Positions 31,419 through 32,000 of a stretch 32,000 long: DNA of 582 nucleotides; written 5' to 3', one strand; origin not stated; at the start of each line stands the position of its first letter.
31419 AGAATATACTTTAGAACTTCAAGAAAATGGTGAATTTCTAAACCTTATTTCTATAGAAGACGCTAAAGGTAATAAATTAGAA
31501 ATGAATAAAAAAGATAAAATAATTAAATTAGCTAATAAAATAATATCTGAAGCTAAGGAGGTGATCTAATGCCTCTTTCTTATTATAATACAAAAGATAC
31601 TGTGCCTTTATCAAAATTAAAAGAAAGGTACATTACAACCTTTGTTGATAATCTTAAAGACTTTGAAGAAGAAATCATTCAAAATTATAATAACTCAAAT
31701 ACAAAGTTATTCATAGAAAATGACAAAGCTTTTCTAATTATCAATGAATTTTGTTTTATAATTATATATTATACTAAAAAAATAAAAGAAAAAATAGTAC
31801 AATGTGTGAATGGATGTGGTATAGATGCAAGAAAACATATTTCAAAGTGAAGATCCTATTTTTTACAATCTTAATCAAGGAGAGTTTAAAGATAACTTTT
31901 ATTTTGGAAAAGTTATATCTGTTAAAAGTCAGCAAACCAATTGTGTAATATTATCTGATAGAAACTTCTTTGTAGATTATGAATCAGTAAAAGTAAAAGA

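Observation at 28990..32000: tRNA-Ser 3' fragment marking the junction of a probable integrated element that runs off the window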

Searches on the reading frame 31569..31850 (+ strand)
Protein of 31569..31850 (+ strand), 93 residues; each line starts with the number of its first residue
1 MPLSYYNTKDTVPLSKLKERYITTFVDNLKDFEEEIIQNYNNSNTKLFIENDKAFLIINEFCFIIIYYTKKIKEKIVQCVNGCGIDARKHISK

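Call 11: search_protein_families(library=pfam, proteins=[window:31569-31850:+], max_evalue=1)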
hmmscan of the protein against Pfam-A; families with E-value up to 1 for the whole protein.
window:31569-31850:+ (93 aa): 0 families

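Call 22: find_encoding_contigs(protein=window:31569-31850:+, flank=10000, max_places=10)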
Protein window:31569-31850:+ (93 aa): 7 contigs read that carry it; 6 places shown.
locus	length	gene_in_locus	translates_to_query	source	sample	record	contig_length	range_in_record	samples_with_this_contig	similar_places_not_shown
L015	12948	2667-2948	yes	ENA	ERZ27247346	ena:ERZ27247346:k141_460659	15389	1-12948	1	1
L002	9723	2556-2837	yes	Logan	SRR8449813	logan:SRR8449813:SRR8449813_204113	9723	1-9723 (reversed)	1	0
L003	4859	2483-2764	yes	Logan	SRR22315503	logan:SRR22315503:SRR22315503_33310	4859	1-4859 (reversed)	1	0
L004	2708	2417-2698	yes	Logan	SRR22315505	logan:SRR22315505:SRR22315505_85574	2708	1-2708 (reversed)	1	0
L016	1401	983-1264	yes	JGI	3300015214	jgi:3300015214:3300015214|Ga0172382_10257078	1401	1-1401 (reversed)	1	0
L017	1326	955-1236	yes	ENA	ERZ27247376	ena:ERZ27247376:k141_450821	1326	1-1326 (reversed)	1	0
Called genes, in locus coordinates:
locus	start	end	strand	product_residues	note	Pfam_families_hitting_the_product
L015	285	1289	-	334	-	-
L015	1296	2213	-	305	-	-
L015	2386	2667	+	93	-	-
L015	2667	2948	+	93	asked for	-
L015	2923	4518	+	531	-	-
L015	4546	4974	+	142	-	-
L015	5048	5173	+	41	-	-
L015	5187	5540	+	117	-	PF05635:23S_rRNA_IVP, PF22296:bAvd (weak)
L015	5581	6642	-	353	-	-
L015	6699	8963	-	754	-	PF04851:ResIII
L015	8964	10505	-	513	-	PF01555:N6_N4_Mtase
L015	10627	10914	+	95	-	PF25213:HVO_A0261_N (weak)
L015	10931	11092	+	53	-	-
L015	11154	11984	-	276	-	-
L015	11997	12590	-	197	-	-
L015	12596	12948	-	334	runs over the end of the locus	-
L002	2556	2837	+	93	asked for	-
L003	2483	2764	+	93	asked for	-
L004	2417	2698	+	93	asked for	-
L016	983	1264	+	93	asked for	-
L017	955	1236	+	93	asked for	-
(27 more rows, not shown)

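Call 23: find_homologous_proteins(query=L015:12000-12590:-)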
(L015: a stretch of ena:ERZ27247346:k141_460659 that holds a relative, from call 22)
Query L015:12000-12590:- (197 aa): 3 proteins with E <= 0.001 among 197 candidates.
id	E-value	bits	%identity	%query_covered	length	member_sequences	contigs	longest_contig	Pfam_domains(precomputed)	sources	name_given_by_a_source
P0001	5.3e-124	429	100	100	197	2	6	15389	-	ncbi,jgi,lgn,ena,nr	ncbi:MAG: hypothetical protein WCY27_04080 [archaeon]|nr:hypothetical protein [Candidatus ainarchaeu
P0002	8.5e-77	275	61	100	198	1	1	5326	-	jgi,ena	-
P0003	9.7e-75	269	61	100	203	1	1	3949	-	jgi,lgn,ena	-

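Call 24: find_encoding_contigs(protein=P0001, flank=10000, max_places=10)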
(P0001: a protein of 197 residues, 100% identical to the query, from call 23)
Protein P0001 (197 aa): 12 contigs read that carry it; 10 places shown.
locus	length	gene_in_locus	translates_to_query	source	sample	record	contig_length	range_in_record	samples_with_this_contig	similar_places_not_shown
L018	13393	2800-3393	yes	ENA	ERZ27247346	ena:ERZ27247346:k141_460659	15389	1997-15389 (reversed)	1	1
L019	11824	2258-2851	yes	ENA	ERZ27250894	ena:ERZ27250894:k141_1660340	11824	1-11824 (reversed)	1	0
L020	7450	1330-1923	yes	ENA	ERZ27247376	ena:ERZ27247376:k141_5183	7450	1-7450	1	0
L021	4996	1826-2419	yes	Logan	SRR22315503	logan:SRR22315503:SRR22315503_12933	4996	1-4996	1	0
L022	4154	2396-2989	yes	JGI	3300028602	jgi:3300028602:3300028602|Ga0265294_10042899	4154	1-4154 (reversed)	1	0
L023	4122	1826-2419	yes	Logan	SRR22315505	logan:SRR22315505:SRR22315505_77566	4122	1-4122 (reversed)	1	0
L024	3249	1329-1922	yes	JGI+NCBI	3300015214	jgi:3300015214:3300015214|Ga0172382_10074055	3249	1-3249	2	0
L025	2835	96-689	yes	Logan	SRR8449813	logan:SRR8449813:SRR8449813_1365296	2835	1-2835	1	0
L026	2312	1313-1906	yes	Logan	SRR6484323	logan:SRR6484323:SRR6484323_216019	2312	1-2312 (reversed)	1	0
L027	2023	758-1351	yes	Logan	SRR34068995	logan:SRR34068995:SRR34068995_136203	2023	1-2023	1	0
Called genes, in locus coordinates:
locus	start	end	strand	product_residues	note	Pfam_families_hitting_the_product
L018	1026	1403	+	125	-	-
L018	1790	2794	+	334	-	-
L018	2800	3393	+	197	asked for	-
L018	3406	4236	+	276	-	-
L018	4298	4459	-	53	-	-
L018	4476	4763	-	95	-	PF25213:HVO_A0261_N (weak)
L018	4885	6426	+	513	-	PF01555:N6_N4_Mtase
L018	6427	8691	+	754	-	PF04851:ResIII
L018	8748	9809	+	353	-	-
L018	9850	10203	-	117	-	PF05635:23S_rRNA_IVP, PF22296:bAvd (weak)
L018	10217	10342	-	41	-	-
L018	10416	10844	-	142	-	-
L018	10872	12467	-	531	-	-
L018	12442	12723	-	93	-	-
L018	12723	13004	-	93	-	-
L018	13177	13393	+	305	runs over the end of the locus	-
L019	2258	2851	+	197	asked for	-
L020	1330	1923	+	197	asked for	-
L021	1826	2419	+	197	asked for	-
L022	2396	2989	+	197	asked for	-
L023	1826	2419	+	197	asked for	-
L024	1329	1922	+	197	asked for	-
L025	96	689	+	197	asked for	-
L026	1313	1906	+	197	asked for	-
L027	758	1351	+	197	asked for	-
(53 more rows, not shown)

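Call 31: search_protein_families(library=phrogs, proteins=[window:31569-31850:+, L015:2923-4518:+, L015:4546-4974:+, L018:1026-1403:+, L018:1790-2794:+, L018:3406-4236:+], max_evalue=0.1)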
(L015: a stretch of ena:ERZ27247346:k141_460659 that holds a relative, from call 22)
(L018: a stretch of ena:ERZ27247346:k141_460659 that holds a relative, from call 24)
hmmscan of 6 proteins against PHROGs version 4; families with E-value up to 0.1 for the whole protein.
window:31569-31850:+ (93 aa): 4 families
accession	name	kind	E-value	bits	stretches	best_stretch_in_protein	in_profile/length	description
phrog_36272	-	unknown function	0.019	15.8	1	12-58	78-125/161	-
phrog_4378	-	unknown function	0.026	15.5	1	29-76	16-64/149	-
phrog_37989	-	unknown function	0.068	14.7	1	37-60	11-34/82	-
phrog_38317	-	unknown function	0.1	13.2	0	5-75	41-112/247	-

L015:2923-4518:+ (531 aa): 1 family
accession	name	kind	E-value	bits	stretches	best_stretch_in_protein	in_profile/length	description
phrog_35507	-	unknown function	0.09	13.6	0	136-156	15-35/44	-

L015:4546-4974:+ (142 aa): 2 families
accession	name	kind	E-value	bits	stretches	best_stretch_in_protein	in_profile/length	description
phrog_887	-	moron, auxiliary metabolic gene and host takeover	0.0021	18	1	9-114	344-449/509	queuine tRNA-ribosyltransferase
phrog_34840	-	unknown function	0.059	14.7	1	48-88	5-45/83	-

L018:1026-1403:+ (125 aa): 2 families
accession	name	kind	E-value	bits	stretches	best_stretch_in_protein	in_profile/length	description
phrog_20798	-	head and packaging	0.032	15.7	1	11-59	33-78/85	virion structural protein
phrog_3147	-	unknown function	0.045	13.6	1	6-81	377-454/575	-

L018:1790-2794:+ (334 aa): 1 family
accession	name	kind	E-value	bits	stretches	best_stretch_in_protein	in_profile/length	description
phrog_30501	-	unknown function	0.0088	16.8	0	185-248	49-113/196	-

L018:3406-4236:+ (276 aa): 1 family
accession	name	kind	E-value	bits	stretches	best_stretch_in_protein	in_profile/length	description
phrog_2638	-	unknown function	0.00017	23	1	32-107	38-110/120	-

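Call 51: search_protein_families(library=pfam, proteins=[L015:2923-4518:+, L015:4546-4974:+, L015:4910-5173:+, L015:5581-6642:-, L015:10627-10914:+, L015:10916-11092:+, L015:11154-11984:-, L018:1790-2794:+, L018:1026-1403:+, L015:6699-8963:-], max_evalue=0.5)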
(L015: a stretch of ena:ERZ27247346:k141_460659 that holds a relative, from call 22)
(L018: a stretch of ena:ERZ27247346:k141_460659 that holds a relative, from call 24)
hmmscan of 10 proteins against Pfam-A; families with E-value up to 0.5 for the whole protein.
L015:2923-4518:+ (531 aa): 0 families

L015:4546-4974:+ (142 aa): 3 families
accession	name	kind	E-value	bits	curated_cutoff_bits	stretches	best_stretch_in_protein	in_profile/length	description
PF20962.2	Phage_p2_ORF12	-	0.042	14.1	27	1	5-61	31-84/89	Lactococcus lactis phage p2, ORF12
PF02067.21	Metallothio_5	-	0.086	13.4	25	1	29-50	2-23/41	Metallothionein family 5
PF23028.1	YbjQ_3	-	0.093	13.6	27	1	13-36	51-74/95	C2 domain-containing protein 5, fifth YbjQ-like domain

L015:4910-5173:+ (87 aa): 2 families
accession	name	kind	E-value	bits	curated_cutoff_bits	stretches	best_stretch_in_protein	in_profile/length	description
PF11186.13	DUF2972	-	0.016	15.6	22.2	1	3-86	51-141/199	Protein of unknown function (DUF2972)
PF03787.20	RAMPs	-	0.13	13.2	22.1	1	20-64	54-105/189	RAMP superfamily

L015:5581-6642:- (353 aa): 1 family
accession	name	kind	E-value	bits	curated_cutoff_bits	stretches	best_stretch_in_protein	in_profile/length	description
PF12041.13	DELLA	-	0.25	11.7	23.8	0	164-224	9-63/69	Transcriptional regulator DELLA protein N terminal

L015:10627-10914:+ (95 aa): 10 families
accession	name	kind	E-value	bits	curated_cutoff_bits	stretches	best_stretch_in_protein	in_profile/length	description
PF25213.1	HVO_A0261_N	-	1.6e-05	25.1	35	1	6-90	4-81/86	HVO_A0261 N-terminal domain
PF13463.12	HTH_27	-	0.00013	22.6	22.2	1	18-76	8-68/68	Winged helix DNA-binding domain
PF14947.12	HTH_45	-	0.00013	22.3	25.5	1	18-89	11-75/77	Winged helix-turn-helix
PF14277.12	DUF4364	-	0.00023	21.5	26.9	1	31-91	23-82/162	Domain of unknown function (DUF4364)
PF04458.17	DUF505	-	0.008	15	28.7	1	40-90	363-413/622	Protein of unknown function (DUF505)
PF03551.20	PadR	-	0.016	15.6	27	1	46-82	36-75/75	Transcriptional regulator PadR-like family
PF01638.23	HxlR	-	0.028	14.7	20.8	1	11-88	3-81/91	HxlR-like helix-turn-helix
PF07381.18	EarA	-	0.09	13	22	1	62-82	69-89/90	EarA-like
PF03448.22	MgtE_N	-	0.18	12.8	25.9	1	12-83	27-96/102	MgtE intracellular N domain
PF08239.17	SH3_3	-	0.21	12.2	27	1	44-78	15-45/54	Bacterial SH3 domain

L015:10916-11092:+ (58 aa): 1 family
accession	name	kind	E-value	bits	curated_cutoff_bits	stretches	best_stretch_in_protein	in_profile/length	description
PF03630.20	Fumble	-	0.24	11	28.5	1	11-45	94-128/334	Fumble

L015:11154-11984:- (276 aa): 0 families

L018:1790-2794:+ (334 aa): 4 families
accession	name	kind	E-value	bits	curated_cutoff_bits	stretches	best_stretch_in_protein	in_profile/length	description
PF22091.2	DUF6941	-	0.014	16.2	27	0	85-169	26-112/125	Family of unknown function (DUF6941)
PF14524.12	Wzt_C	-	0.03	14.7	30.4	0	114-194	50-129/143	Wzt C-terminal domain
PF13800.11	Sigma_reg_N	-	0.064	14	26.3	1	19-63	8-52/91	Sigma factor regulator N-terminal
PF04851.21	ResIII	-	0.29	11.5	22.5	0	134-195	70-132/164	Type III restriction enzyme, res subunit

L018:1026-1403:+ (125 aa): 1 family
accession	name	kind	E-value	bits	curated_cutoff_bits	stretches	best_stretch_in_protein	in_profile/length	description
PF24070.1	T4_MRH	-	0.024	14.9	24.4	1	57-97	19-59/144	T4 MRH-like protein family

L015:6699-8963:- (754 aa): 4 families
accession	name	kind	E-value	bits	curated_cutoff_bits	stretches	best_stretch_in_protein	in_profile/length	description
PF04851.21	ResIII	-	1.7e-12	48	22.5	1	2-238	3-163/164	Type III restriction enzyme, res subunit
PF00270.35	DEAD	-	6.4e-05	23.2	26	1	50-116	17-71/167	DEAD/DEAH box helicase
PF00271.37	Helicase_C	-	0.00017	22.3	23.5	1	315-398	28-109/110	Helicase conserved C-terminal domain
PF08763.17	Ca_chan_IQ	-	0.03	15.1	26.7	0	706-741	15-52/77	Voltage gated calcium channel IQ domain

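Call 52: search_protein_families(library=padloc, proteins=[L015:6699-8963:-, L015:8964-10505:-, L015:2923-4518:+, L015:5187-5540:+, L018:1790-2794:+], max_evalue=0.01)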
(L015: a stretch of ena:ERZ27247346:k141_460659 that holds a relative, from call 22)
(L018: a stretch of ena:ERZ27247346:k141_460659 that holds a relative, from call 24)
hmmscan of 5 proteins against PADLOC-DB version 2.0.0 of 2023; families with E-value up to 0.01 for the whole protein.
L015:6699-8963:- (754 aa): 5 families
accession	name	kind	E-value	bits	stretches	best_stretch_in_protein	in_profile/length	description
PDLC03650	REase_III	-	6e-89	297.6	2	41-446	52-470/898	Type III restriction enzyme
PDLC03653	REase_III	-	1e-73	246.9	2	41-438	81-509/883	Type III restriction enzyme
PDLC03648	REase_III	-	2.4e-12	43.8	1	356-423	312-378/871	Type III restriction enzyme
PDLC03647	REase_III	-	1.4e-09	34.7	1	51-289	89-296/989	Type III restriction enzyme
PDLC01765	Cas3c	-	0.0063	13.5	0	52-138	188-262/612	-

L015:8964-10505:- (513 aa): 36 families (the best 25 are shown)
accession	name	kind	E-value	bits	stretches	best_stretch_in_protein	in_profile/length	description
PDLC03644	MTase_III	-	1e-159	530.8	1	1-512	1-541/542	Type III methyltransferase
PDLC03640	MTase_III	-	8.1e-99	329.7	3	1-185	1-196/654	Type III methyltransferase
PDLC03634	MTase_III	-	1.5e-96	322.6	1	4-402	60-462/621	Type III methyltransferase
PDLC03641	MTase_III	-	2.1e-83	279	1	4-385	68-458/657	Type III methyltransferase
PDLC03637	MTase_III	-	1.1e-65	220.3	1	35-384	119-464/513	Type III methyltransferase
PDLC03636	MTase_III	-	1.5e-52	177.1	1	4-394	9-413/575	Type III methyltransferase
PDLC03639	MTase_III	-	4.1e-50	168.7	2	33-244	82-272/639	Type III methyltransferase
PDLC03642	MTase_III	-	1.7e-49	166.9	1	28-393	73-418/528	Type III methyltransferase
PDLC03635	MTase_III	-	5.1e-38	129.2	1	25-468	206-664/708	Type III methyltransferase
PDLC03646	MTase_III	-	1.6e-35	120.3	2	245-398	697-848/1057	Type III methyltransferase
PDLC03645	MTase_III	-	2.3e-33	113.2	2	22-185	124-272/709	Type III methyltransferase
PDLC03354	MTase_II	-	3.4e-30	103.4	1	35-391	53-387/425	Type II methyltransferase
PDLC03643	MTase_III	-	9.7e-29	98.8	1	112-427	1-319/465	Type III methyltransferase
PDLC03278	MTase_II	-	3.5e-26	90.5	2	307-381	274-348/390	Type II methyltransferase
PDLC03638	MTase_III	-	2.5e-25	87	1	34-399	377-688/816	Type III methyltransferase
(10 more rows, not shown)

L015:2923-4518:+ (531 aa): 0 families

L015:5187-5540:+ (117 aa): 0 families

L018:1790-2794:+ (334 aa): 0 families

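Call 58: find_homologous_proteins(query=L015:2923-4515:+)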
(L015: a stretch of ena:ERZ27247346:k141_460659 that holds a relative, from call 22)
Query L015:2923-4515:+ (531 aa): 29 proteins with E <= 0.001 among 5835 candidates.
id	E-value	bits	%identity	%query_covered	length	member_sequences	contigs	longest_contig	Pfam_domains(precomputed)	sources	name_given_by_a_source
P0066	0.0e+0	1194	100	100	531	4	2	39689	-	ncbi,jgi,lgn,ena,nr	ncbi:MAG: hypothetical protein WC996_02245 [Peptostreptococcales bacterium]|nr:hypothetical protein 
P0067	1.2e-227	775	65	100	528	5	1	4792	-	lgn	-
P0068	4.1e-227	773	65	100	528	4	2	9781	-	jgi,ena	jgi:hypothetical protein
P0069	2.2e-218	744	62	100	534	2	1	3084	-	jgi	-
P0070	1.2e-199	682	57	99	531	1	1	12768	-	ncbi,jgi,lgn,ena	-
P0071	8.4e-155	534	50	99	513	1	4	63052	-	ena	-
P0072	2.0e-154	533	49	97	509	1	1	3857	-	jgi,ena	-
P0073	4.1e-153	529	49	99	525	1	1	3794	-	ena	-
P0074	3.1e-150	519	50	94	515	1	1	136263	-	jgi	jgi:hypothetical protein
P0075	1.2e-149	518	66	66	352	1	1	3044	-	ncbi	-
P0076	3.6e-147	509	45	96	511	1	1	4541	-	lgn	-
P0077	2.9e-142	493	44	100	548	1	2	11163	-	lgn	-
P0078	2.1e-141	490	47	96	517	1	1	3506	PF08378.18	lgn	-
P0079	1.6e-131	458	43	97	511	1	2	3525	-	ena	-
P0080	1.0e-127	445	46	88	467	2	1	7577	-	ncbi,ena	-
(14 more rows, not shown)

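Call 60: find_encoding_contigs(protein=P0066, flank=10000, max_places=6)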
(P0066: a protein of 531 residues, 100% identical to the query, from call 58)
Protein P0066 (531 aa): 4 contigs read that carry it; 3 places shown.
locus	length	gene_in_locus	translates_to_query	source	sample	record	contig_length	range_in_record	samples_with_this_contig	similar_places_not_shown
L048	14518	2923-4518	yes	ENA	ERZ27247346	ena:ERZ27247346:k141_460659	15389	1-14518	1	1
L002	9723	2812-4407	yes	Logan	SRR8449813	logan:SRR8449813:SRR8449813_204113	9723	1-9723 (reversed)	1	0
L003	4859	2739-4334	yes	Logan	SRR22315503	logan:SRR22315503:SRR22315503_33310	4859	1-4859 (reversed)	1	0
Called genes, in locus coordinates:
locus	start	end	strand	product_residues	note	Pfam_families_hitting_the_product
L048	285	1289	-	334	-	-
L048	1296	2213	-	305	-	-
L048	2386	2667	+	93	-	-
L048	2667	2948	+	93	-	-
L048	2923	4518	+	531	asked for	-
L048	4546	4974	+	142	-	-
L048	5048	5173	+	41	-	-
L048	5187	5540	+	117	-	PF05635:23S_rRNA_IVP, PF22296:bAvd (weak)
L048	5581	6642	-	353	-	-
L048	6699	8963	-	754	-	PF04851:ResIII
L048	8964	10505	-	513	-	PF01555:N6_N4_Mtase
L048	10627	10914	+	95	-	PF25213:HVO_A0261_N (weak)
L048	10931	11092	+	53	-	-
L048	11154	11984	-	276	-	-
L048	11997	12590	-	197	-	-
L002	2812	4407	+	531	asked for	-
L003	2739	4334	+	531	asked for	-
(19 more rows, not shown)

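Call 68: predict_structure(alignment_id=A3)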
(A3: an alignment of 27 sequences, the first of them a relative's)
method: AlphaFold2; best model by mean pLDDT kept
length: 531 residues; sequences in the alignment: 27
mean_pLDDT: 87.4   pTM: 0.75
mean pLDDT of the five models: 87.4, 87.1, 86.9, 85.7, 85.3
residues with pLDDT >= 90: 284; 70-90: 207; 50-70: 32; < 50: 8
segments of 3 or more residues with pLDDT < 50: 460-466
pLDDT, mean of each block of 10 residues (from residue 1): 67 90 96 93 98 94 86 95 92 84 97 98 96 93 98 97 86 94 80 80 87 70 87 82 71 92 80 88 85 94 98 98 92 97 98 95 77 90 92 91 78 86 85 76 89 73 48 86 90 92 88 88 78 57
secondary structure, 60 per line:
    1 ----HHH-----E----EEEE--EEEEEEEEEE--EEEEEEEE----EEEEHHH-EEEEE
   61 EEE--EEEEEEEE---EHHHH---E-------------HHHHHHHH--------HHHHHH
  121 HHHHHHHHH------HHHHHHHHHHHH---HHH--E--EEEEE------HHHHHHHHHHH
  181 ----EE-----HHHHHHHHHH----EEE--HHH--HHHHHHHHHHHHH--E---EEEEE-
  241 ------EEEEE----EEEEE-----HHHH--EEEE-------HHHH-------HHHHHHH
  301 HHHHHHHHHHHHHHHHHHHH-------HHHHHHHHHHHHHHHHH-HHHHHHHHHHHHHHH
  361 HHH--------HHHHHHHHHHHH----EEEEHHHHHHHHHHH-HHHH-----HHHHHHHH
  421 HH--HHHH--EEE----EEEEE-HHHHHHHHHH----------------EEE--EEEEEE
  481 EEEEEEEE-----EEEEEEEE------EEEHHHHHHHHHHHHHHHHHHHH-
elements in order: E18-21 E24-33 E36-43 E48-51 E56-63 E66-73 H78-81 H99-106 H115-129 H136-147 E159-163 H170-180 H192-201 E206-208 H216-228 E235-239 E247-251 E256-260 H266-269 E272-275 H283-286 H294-320 H328-344 H346-363 H372-383 E388-391 H392-402 H404-407 H413-422 H425-428 E431-433 E438-442 H444-453 E470-472 E475-488 E494-501 E508-510 H511-530

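Call 73: fold_search(model_id=the predicted structure, library=pdb)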
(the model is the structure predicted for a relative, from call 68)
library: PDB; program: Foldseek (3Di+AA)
matches with E <= 10: 815; with E <= 0.001: 78
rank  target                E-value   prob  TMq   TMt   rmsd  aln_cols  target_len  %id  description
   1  8iqi_C                1.0e-06  1.00  0.28  0.19  12.6       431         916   12  Structure of Full-Length AsfvPrimPol in Complex-Form (released 2023-07-26)
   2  8ww7_H                1.4e-06  1.00  0.29  0.20  12.5       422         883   12  Structure of AMPPNP-Form AsfvPrimPol Dodecamer (released 2025-04-30)
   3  9ivf_A                2.3e-06  1.00  0.33  0.29  11.6       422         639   13  Structure of Full-Length AsfvPrimPol with polyT DNA (released 2025-12-24)
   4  8ww7_B                1.2e-05  1.00  0.33  0.22  12.4       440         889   12  Structure of AMPPNP-Form AsfvPrimPol Dodecamer (released 2025-04-30)
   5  7pbl_D                1.3e-05  1.00  0.21  0.33  16.8       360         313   10  RuvAB branch migration motor complexed to the Holliday junction - RuvB AAA+ state s1 [t2 dataset] (released 2022-09-14)
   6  8ww7_F                1.5e-05  1.00  0.33  0.22  13.8       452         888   12  Structure of AMPPNP-Form AsfvPrimPol Dodecamer (released 2025-04-30)
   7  9lxd_5                2.1e-05  1.00  0.31  0.26  12.8       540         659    9  Structure of DNA-free MCM SH at 3.2 Angstroms resolution (released 2026-02-18)
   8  8iqi_B                2.8e-05  1.00  0.33  0.22  11.8       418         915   13  Structure of Full-Length AsfvPrimPol in Complex-Form (released 2023-07-26)
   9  8wvz_A                2.9e-05  1.00  0.29  0.25  12.6       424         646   13  Structure of ADP-Form AsfvPrimPol Hexamer (released 2024-10-30)
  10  8w0f_7                3.3e-05  1.00  0.31  0.28  11.0       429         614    9  Cryo-EM structure of a human MCM2-7 double hexamer on dsDNA (released 2024-10-02)
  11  8ww7_E                3.4e-05  1.00  0.30  0.20  12.2       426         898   12  Structure of AMPPNP-Form AsfvPrimPol Dodecamer (released 2025-04-30)
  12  8ww7_I                4.5e-05  1.00  0.28  0.20  12.4       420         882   12  Structure of AMPPNP-Form AsfvPrimPol Dodecamer (released 2025-04-30)
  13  7pds_C                4.7e-05  1.00  0.30  0.34  10.3       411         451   11  The structure of PriRep1 with dsDNA (released 2022-07-13)
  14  8wwa_F                5.0e-05  1.00  0.30  0.28  12.1       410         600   16  Structure of AMPPNP-Form AsfvPrimPol Hexamer (released 2025-04-30)
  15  8ww6_E                5.0e-05  1.00  0.28  0.24  13.1       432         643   12  Structure of ATP-rs-Form AsfvPrimPol Hexamer (released 2025-04-30)
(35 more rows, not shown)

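Call 87: search_protein_families(library=ncbifam, proteins=[L015:2923-4518:+], max_evalue=0.1)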
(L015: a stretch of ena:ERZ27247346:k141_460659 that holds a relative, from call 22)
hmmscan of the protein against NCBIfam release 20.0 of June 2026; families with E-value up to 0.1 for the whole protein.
L015:2923-4518:+ (531 aa): 0 families
